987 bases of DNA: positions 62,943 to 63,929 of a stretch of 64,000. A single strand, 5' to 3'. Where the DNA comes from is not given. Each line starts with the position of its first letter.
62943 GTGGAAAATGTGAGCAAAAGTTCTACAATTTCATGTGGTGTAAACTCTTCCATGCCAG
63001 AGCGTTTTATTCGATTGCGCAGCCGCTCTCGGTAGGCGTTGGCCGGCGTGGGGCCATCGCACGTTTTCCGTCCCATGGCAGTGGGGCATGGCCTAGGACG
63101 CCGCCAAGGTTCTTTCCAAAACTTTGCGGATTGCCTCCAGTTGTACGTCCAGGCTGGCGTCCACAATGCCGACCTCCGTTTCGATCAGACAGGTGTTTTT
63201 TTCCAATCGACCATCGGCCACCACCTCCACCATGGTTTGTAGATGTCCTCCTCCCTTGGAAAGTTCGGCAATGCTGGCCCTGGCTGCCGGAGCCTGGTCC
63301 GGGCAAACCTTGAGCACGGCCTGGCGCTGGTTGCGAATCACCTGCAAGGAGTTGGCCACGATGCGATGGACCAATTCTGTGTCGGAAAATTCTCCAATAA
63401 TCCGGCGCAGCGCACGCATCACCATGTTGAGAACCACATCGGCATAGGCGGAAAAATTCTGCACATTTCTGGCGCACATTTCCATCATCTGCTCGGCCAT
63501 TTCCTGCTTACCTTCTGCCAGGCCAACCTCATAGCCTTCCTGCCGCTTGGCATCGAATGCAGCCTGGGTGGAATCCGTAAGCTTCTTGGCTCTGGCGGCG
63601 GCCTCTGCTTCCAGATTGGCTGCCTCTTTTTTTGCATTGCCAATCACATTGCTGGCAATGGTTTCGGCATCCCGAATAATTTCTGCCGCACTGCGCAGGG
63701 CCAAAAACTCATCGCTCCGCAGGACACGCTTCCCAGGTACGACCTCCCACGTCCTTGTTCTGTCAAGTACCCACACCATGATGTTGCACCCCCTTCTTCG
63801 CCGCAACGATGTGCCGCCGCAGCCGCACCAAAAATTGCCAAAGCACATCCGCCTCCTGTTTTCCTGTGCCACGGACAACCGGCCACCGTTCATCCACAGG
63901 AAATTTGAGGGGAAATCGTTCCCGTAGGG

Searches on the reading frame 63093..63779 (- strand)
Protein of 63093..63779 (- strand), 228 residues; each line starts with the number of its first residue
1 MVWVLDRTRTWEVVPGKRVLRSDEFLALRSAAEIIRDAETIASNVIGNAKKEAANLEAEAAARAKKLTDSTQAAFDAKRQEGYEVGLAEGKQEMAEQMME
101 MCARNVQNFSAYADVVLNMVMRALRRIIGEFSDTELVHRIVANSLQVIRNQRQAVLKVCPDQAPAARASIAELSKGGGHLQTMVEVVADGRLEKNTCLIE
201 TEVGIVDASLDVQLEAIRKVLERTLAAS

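Call 74: search_protein_families(library=ncbifam, proteins=[window:63093-63779:-], max_evalue=0.01)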
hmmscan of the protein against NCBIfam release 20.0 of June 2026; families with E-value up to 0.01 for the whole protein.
window:63093-63779:- (228 aa): 10 families
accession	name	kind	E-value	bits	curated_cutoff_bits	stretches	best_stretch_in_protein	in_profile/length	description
NF005392.0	PRK06937.1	equivalog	1.2e-45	155.4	159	1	52-226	31-204/209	HrpE/YscL family type III secretion apparatus protein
TIGR02499.1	HrpE_YscL_not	equivalog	5.4e-32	111.2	78.7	1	52-209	14-166/166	type III secretion system stator protein SctL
NF006574.0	PRK09098.1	subfamily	2.2e-24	86.3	278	1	19-226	18-227/277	HrpE/YscL family type III secretion apparatus protein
TIGR03825.1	FliH_bacil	equivalog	8.6e-18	64.8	148.9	1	31-225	42-248/255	flagellar assembly protein FliH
NF004968.0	PRK06328.1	equivalog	1.7e-17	63.5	220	1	66-225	44-204/223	HrpE/YscL family type III secretion apparatus protein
NF005198.1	PRK06669.1-3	equivalog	1.9e-13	50.3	200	1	31-219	98-291/299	flagellar assembly protein FliH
NF004266.1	PRK05687.1-1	equivalog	0.0002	20.9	260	1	45-214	38-218/230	flagellar assembly protein FliH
TIGR02926.1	AhaH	equivalog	0.00033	20.9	48.5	1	35-100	4-68/85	ATP synthase archaeal subunit H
NF006256.0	PRK08404.1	equivalog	0.00088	19.4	107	1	27-118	11-98/103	V-type ATP synthase subunit H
NF004270.2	PRK05687.2-1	equivalog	0.0028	17.3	180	0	57-217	53-218/223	flagellar assembly protein FliH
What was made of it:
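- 63093..63779 (-): sctL, the stator protein of a non-flagellar type III secretion system, at the edge of the window. TIGR02499 111 bits against a cut-off of 78.7 (call 74).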
